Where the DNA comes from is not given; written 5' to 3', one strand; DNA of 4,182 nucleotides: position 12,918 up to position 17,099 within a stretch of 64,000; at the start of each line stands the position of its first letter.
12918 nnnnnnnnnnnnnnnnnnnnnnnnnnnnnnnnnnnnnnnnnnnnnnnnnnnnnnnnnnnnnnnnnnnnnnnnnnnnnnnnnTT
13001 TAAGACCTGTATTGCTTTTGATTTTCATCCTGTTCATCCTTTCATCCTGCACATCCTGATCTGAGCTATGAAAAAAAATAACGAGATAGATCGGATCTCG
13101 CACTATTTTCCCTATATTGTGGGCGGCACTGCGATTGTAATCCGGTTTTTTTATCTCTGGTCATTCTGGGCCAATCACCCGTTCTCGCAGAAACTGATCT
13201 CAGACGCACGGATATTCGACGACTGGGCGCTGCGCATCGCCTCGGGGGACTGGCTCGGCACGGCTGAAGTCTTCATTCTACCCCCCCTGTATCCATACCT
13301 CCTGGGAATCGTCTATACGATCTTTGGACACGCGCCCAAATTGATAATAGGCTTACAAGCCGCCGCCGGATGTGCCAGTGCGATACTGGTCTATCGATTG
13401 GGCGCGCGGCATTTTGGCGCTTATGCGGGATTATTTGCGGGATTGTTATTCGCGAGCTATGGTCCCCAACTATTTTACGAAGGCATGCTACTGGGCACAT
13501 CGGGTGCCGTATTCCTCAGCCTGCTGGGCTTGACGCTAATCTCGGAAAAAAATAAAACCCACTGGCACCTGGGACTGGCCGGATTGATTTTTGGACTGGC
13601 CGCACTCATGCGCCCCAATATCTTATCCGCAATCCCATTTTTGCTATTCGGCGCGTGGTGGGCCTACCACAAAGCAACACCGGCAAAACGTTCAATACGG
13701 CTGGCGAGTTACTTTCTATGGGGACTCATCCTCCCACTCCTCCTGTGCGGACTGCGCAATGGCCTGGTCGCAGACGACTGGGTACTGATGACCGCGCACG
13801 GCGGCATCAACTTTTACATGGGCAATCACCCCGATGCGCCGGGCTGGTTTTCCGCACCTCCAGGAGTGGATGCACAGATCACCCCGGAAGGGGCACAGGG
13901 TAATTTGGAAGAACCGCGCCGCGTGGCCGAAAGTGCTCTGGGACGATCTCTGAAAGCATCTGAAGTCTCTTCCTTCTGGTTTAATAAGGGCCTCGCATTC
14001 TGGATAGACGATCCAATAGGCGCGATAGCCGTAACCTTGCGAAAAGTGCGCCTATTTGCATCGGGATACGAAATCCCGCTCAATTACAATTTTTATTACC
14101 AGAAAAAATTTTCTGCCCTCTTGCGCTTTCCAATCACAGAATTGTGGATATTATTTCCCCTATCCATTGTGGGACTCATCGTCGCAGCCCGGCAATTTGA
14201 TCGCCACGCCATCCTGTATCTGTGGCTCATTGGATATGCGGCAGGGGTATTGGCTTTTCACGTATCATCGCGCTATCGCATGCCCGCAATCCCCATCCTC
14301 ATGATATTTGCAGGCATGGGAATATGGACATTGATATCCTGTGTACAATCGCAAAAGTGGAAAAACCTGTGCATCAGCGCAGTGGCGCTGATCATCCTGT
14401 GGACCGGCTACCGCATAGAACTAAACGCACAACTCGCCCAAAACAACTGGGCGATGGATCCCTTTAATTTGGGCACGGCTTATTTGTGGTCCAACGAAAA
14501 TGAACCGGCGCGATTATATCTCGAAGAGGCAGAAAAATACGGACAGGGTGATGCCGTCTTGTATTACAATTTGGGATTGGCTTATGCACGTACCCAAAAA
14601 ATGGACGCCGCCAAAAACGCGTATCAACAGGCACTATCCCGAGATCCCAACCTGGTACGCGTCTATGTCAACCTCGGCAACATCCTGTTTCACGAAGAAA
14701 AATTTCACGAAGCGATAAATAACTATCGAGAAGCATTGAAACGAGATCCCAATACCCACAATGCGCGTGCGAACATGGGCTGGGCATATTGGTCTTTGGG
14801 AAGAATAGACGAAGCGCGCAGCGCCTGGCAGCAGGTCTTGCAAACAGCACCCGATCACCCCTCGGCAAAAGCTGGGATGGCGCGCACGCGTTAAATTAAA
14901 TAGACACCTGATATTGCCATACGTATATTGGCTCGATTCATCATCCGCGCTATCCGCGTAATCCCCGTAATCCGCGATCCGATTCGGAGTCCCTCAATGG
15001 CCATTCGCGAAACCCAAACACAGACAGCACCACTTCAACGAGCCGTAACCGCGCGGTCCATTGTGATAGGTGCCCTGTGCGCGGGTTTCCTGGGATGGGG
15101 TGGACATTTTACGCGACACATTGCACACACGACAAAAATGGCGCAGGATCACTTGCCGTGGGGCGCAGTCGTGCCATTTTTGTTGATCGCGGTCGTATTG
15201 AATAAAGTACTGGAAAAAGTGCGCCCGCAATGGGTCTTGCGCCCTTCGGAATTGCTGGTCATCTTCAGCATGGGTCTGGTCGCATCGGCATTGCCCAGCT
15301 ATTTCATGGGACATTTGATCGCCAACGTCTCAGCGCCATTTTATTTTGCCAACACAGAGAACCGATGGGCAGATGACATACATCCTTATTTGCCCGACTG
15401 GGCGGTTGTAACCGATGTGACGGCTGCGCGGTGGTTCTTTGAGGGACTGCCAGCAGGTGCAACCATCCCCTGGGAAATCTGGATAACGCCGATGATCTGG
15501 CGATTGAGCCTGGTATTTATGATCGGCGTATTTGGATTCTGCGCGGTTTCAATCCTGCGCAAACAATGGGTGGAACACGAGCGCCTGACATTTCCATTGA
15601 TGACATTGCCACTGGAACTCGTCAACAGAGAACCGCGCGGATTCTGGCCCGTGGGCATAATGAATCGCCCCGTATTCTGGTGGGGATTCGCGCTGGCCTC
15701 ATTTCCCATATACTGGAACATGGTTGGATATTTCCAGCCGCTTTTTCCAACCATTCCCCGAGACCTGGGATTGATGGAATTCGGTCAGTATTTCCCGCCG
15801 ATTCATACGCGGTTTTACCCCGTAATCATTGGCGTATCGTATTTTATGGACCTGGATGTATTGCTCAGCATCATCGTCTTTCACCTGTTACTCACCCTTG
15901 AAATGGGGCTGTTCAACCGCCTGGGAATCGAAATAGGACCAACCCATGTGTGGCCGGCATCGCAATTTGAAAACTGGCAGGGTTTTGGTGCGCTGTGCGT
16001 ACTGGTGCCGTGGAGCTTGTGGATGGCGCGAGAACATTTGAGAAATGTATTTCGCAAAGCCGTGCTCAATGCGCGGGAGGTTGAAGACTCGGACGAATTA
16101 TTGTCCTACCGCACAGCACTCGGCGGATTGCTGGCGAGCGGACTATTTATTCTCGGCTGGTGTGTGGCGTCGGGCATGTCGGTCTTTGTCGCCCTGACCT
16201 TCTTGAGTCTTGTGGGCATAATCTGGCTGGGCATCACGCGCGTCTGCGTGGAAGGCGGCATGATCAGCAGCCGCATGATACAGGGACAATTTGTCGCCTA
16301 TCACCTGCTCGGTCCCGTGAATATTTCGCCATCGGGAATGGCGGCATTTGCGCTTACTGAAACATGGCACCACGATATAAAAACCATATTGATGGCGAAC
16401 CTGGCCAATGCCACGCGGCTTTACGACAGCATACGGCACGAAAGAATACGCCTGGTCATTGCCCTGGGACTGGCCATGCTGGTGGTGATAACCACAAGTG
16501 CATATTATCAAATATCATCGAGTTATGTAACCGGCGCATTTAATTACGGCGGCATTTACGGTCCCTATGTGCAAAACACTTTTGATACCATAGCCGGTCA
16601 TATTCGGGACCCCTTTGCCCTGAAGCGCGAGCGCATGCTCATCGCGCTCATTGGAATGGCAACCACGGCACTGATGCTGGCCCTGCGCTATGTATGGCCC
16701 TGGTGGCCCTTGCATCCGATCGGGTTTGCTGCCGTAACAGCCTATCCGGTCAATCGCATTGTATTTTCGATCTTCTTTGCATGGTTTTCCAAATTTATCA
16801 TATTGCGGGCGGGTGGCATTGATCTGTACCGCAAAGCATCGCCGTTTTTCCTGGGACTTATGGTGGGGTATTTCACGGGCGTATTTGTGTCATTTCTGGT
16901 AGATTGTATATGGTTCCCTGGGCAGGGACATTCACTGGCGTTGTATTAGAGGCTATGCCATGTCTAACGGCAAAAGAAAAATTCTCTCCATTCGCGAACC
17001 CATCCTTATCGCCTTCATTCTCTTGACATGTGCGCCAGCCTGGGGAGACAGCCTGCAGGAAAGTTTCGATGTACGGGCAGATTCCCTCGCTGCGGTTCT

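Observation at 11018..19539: Four-gene envelope operon: paralogous 650-aa membrane proteins flanking a GT39-like/TPR glycosyltransferase, followed by a GWxTD protein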

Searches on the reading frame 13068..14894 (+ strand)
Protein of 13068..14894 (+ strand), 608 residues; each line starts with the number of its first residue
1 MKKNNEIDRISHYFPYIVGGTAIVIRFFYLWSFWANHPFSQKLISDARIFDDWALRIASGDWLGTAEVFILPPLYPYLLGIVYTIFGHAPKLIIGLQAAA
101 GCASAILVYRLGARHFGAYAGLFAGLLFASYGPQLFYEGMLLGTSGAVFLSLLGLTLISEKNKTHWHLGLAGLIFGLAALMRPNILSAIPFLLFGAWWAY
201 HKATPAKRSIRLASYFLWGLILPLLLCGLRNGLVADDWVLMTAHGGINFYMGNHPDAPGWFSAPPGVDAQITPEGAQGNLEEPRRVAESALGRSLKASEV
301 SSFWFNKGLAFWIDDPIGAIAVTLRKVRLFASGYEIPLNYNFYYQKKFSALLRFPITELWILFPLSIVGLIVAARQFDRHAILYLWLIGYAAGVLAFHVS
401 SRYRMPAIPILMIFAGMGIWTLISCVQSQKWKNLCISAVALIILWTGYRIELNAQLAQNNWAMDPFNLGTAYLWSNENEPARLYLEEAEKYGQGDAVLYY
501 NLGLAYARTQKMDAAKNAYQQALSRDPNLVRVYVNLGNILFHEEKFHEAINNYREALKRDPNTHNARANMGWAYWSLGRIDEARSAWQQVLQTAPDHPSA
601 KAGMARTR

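Call 4: search_protein_families(library=pfam, proteins=[window:13068-14894:+], max_evalue=0.01)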
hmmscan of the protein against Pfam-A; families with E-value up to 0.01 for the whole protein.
window:13068-14894:+ (608 aa): 26 families (the best 25 are shown)
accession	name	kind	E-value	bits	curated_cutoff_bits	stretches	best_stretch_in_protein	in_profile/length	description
PF00515.34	TPR_1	-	6.6e-25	86.3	27.8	3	531-562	2-33/34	Tetratricopeptide repeat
PF07719.23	TPR_2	-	1.3e-23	81.6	27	3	531-562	2-33/34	Tetratricopeptide repeat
PF13181.12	TPR_8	-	3.4e-22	77.1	25.7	3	498-528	3-33/34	Tetratricopeptide repeat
PF13414.12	TPR_11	-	1.1e-15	57.5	26.8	2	537-578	1-42/42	TPR repeat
PF14559.12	TPR_19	-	4.8e-15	56.1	25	1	540-606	1-67/68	Tetratricopeptide repeat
PF13432.12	TPR_16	-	6.1e-15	55.8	32.7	2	536-597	3-64/65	Tetratricopeptide repeat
PF13424.12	TPR_12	-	1.6e-14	54.3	30.1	2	531-593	4-74/77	Tetratricopeptide repeat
PF13428.12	TPR_14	-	3.2e-13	49.4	23.5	2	566-606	3-43/44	Tetratricopeptide repeat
PF13174.12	TPR_6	-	3.9e-13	49.5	26.3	2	499-528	3-32/33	Tetratricopeptide repeat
PF13431.12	TPR_17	-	2.2e-10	40.4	24.4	1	518-550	1-33/34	Tetratricopeptide repeat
PF13374.12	TPR_10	-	2.6e-09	37.2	27.5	0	566-593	4-31/42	Tetratricopeptide repeat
PF13231.12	PMT_2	-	6.5e-09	36.6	26.1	1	72-212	3-145/160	Dolichyl-phosphate-mannose-protein mannosyltransferase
PF13176.12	TPR_7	-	2.7e-08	33.7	27.9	0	499-528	2-33/36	Tetratricopeptide repeat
PF23914.1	TPR_CcmH_CycH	-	5.6e-07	30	42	1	500-596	54-153/158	Cytochrome c-type biogenesis protein H TPR domain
PF24575.1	TPR_Slam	-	1.5e-06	29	35.2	1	497-549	48-100/104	Surface lipoprotein assembly modifier, N-terminal TPR repeats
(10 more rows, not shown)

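Call 5: search_protein_families(library=ncbifam, proteins=[window:13068-14894:+], max_evalue=0.01)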
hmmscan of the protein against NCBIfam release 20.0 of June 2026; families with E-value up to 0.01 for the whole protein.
window:13068-14894:+ (608 aa): 29 families (the best 25 are shown)
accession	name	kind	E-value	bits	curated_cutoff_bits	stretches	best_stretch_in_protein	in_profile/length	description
TIGR02521.1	type_IV_pilW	equivalog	4.7e-17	62.3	154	1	454-607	23-178/234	type IV pilus biogenesis/stability protein PilW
NF040959.1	MamA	equivalog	3.1e-15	56.2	200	1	479-598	54-173/204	magnetosome protein MamA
TIGR02917.1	PEP_TPR_lipo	equivalog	2.3e-13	48.9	312.2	1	468-601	131-264/899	XrtA/PEP-CTERM system TPR-repeat protein PrsT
NF033758.1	gliding_GltE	equivalog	2e-10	40.3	225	1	518-605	74-161/411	adventurous gliding motility TPR repeat lipoprotein GltE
NF008391.2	PRK11189.1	equivalog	3.3e-10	39.9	250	1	493-598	62-167/297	lipoprotein NlpI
NF047507.1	TPR_BatC_Lepto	exception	4.1e-10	39.5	175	1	485-572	47-138/214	TPR repeat-containing protein BatC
NF033762.1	social_mot_Tgl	equivalog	5.3e-10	39.1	225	1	500-593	35-165/252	social motility TPR repeat lipoprotein Tgl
NF047371.1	FlcA_CTERM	equivalog_domain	5.2e-09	35.1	300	1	523-606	431-515/646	periplasmic flagellar collar protein FlcA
NF033920.0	C39_PA2778_fam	equivalog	6.3e-09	35.6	150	1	504-595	164-255/255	PA2778 family cysteine peptidase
NF002725.1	PRK02603.1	equivalog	1.5e-08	34.8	143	2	483-540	62-116/173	photosystem I assembly protein Ycf3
NF047440.1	LA3751_2_3_fam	subfamily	1.5e-08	33.9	200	1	72-234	82-243/460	LA_3751/LA_3752 family putative glycosyltransferase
NF007302.0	PRK09782.1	equivalog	2.1e-07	29.3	1223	1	477-600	560-682/990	phage receptor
TIGR02795.1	tol_pal_ybgF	equivalog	9.3e-07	29.5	90.1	1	536-603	45-115/119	tol-pal system protein YbgF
NF008757.0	PRK11788.1-5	equivalog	2.6e-06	26.9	363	1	485-596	169-281/388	lipopolysaccharide assembly protein LapB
NF008756.0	PRK11788.1-4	equivalog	7.1e-06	25.3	474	1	497-562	181-246/389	lipopolysaccharide assembly protein LapB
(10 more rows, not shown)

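Call 58: find_related_loci(query=A4, collection=metagenome_contigs, flank=8000)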
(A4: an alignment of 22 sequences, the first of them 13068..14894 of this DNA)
Query A4 (608 aa) in metagenome_contigs; peptide patterns used: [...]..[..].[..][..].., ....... (x = any residue, [..] = any of these).
262 stretches matched a pattern; 44 encode a relative of the query (tblastn E <= 1e-3); 44 distinct loci.
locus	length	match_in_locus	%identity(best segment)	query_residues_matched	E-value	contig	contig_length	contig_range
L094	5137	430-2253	68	1-606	0e+0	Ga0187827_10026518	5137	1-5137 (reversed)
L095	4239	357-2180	62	3-606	0e+0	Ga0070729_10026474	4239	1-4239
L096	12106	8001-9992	50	9-608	0e+0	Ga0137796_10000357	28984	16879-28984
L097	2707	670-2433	45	22-608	3e-173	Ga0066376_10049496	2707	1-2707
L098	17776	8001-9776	47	17-608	8e-160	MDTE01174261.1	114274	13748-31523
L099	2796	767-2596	45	1-606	5e-162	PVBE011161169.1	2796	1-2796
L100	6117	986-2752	45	16-606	4e-153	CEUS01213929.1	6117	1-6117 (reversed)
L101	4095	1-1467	43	121-608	4e-127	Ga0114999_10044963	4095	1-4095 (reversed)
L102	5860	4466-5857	44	17-479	6e-123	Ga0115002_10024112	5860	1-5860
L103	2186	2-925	57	300-607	2e-119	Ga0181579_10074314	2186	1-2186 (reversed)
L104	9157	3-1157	46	219-606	9e-108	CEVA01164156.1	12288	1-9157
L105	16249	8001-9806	31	15-608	3e-77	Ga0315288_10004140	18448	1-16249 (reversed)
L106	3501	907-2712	31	15-608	2e-75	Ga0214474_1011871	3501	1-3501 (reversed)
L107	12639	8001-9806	31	15-608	4e-73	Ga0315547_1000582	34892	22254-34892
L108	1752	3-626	56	401-608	3e-74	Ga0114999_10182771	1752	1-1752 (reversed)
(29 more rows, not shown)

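Call 65: search_solved_structures(query=A4, max_evalue=0.01)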
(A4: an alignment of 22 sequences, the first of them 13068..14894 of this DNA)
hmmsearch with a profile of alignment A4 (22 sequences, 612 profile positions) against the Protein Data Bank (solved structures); distinct sequences matched with E-value up to 0.01: 290 (the best 60 are shown).
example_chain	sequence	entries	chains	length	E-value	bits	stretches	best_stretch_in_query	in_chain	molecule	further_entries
9qhb_A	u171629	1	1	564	2e-110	373.1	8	498-575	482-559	Engineered tetratricopeptide repeat protein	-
8bu0_A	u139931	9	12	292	3.9e-62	213.6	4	498-575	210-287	Consensus tetratricopeptide repeat protein | Crystal structure of an 8-repeat consensus TPR superhelix with Zinc. | Monomer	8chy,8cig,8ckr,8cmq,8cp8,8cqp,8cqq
9qhc_A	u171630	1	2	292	9.8e-58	199.1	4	498-573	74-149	Engineered tetratricopeptide repeat protein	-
7yea_A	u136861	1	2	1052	1e-50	175.9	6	501-576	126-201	UDP-N-acetylglucosamine--peptide N-acetylglucosaminyltransferase 110 kDa subunit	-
7ntf_A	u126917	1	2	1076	1.8e-50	175.1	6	501-576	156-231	Isoform 1 of UDP-N-acetylglucosamine--peptide N-acetylglucosaminyltransferase 110 kDa subu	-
7yeh_B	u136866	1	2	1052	1.8e-50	175.1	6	501-576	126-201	UDP-N-acetylglucosamine--peptide N-acetylglucosaminyltransferase 110 kDa subunit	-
1w3b_A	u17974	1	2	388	1.9e-44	155.2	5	501-576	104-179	UDP-N-ACETYLGLUCOSAMINE--PEPTIDE N-ACETYLGLUCOSAMINYLTRANSFERASE 110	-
6eou_A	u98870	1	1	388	2.5e-44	154.8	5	501-576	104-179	UDP-N-acetylglucosamine--peptide N-acetylglucosaminyltransferase 110 kDa subunit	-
7y4i_A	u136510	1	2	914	5.1e-38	134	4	469-573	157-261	Probable UDP-N-acetylglucosamine--peptide N-acetylglucosaminyltransferase SPINDLY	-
8dtf_A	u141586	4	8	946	6e-38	133.7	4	469-573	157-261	Probable UDP-N-acetylglucosamine--peptide N-acetylglucosaminyltransferase SPINDLY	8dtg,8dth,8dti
8ch0_A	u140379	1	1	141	1.5e-30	109.3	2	498-569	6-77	Consensus tetratricopeptide repeat protein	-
2fo7_A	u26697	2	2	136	2.9e-30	108.3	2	500-569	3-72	SYNTHETIC CONSENSUS TPR PROTEIN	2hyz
6vfi_B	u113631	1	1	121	1.4e-28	102.8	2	500-576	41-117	O43_dn18B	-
6v8e_A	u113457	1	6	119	4.5e-28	101.1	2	500-575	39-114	Designed protein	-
5hrz_A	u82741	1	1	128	1.7e-26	95.9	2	502-576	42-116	TPR domain protein 1na0C3_3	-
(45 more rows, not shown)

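Call 83: search_protein_families(library=pfam, proteins=[L098:196-912:+, L098:1075-1962:+, L098:2191-3219:+, L098:3060-3776:+, L098:3773-4258:+, L096:1487-2635:+, L096:2648-4435:+], max_evalue=0.01)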
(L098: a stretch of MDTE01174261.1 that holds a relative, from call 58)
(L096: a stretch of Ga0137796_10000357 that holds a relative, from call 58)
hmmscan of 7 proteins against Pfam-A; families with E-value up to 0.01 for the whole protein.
L098:196-912:+ (238 aa): 0 families

L098:1075-1962:+ (295 aa): 1 family
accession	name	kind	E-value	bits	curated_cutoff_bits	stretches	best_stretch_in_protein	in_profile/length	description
PF01261.30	AP_endonuc_2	-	9.4e-38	130.8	31.1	1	44-291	1-248/249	Xylose isomerase-like TIM barrel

L098:2191-3219:+ (342 aa): 2 families
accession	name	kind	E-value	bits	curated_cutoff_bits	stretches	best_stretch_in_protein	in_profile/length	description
PF03786.19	UxuA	-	1.3e-52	179.2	23.7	1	44-336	36-350/352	D-mannonate dehydratase (UxuA)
PF01261.30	AP_endonuc_2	-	9.4e-07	29.2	31.1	1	94-302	67-223/249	Xylose isomerase-like TIM barrel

L098:3060-3776:+ (238 aa): 1 family
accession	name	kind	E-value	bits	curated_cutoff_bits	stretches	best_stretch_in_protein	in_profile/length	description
PF00583.31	Acetyltransf_1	-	1.1e-05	26.1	20.7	1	116-209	23-116/116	Acetyltransferase (GNAT) family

L098:3773-4258:+ (161 aa): 2 families
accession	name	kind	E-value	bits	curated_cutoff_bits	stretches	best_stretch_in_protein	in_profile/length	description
PF17761.7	DUF1016_N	-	0.0021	18.6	32.8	1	16-68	2-55/137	DUF1016 N-terminal domain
PF02687.27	FtsX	-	0.0085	16.6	25.5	0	92-154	53-120/120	FtsX-like permease C-terminal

L096:1487-2635:+ (382 aa): 1 family
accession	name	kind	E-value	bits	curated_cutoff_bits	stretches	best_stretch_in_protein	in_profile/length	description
PF05721.19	PhyH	-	2.5e-11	44.7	22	1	107-316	1-212/213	Phytanoyl-CoA dioxygenase (PhyH)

L096:2648-4435:+ (595 aa): 3 families
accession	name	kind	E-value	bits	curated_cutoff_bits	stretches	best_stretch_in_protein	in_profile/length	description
PF05721.19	PhyH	-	4.7e-27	96.1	22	2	318-526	2-212/213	Phytanoyl-CoA dioxygenase (PhyH)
PF13759.12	2OG-FeII_Oxy_5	-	5.9e-05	23.8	27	0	181-222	60-100/101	Putative 2OG-Fe(II) oxygenase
PF13640.12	2OG-FeII_Oxy_3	-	0.00046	21.5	27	0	139-220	26-93/98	2OG-Fe(II) oxygenase superfamily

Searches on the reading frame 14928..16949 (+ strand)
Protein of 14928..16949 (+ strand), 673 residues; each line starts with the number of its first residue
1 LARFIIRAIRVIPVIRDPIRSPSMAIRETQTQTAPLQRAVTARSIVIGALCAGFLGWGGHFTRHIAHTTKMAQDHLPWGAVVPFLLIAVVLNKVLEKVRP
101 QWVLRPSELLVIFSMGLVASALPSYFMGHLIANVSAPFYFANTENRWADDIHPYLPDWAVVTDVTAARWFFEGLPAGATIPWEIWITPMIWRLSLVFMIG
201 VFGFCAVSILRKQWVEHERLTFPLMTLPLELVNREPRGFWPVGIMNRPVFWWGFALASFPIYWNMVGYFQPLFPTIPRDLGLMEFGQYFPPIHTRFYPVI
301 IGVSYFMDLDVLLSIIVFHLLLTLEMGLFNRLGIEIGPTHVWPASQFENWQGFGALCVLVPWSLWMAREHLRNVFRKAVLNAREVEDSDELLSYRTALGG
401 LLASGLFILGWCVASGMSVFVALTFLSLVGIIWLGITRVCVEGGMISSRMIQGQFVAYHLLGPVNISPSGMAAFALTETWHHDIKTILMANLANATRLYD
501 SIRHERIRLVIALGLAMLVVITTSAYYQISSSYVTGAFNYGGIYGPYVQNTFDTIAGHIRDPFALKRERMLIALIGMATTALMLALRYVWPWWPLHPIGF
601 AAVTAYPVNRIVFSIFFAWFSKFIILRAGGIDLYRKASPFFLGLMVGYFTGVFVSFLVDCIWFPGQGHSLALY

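Call 4: search_protein_families(library=pfam, proteins=[window:14928-16949:+], max_evalue=0.01)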
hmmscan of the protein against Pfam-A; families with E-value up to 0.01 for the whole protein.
window:14928-16949:+ (673 aa): 2 families
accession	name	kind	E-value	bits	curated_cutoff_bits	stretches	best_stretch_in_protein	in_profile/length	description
PF20581.3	DUF6785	-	1.8e-106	357.1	25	1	41-536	1-498/498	Family of unknown function (DUF6785)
PF20580.3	DUF6784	-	5.4e-23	81.5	26.4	1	572-661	3-92/101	Domain of unknown function (DUF6784)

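Call 5: search_protein_families(library=ncbifam, proteins=[window:14928-16949:+], max_evalue=0.01)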
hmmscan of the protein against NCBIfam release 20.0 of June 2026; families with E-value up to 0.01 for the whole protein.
window:14928-16949:+ (673 aa): 0 families

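Call 94: search_protein_families(library=pfam, proteins=[window:14997-16949:+], max_evalue=10)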
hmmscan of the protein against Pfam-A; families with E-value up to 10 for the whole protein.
window:14997-16949:+ (650 aa): 2 families
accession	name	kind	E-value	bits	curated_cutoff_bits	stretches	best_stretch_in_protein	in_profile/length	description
PF20581.3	DUF6785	-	1.6e-106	357.3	25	1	18-513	1-498/498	Family of unknown function (DUF6785)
PF20580.3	DUF6784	-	5.2e-23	81.6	26.4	1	549-638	3-92/101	Domain of unknown function (DUF6784)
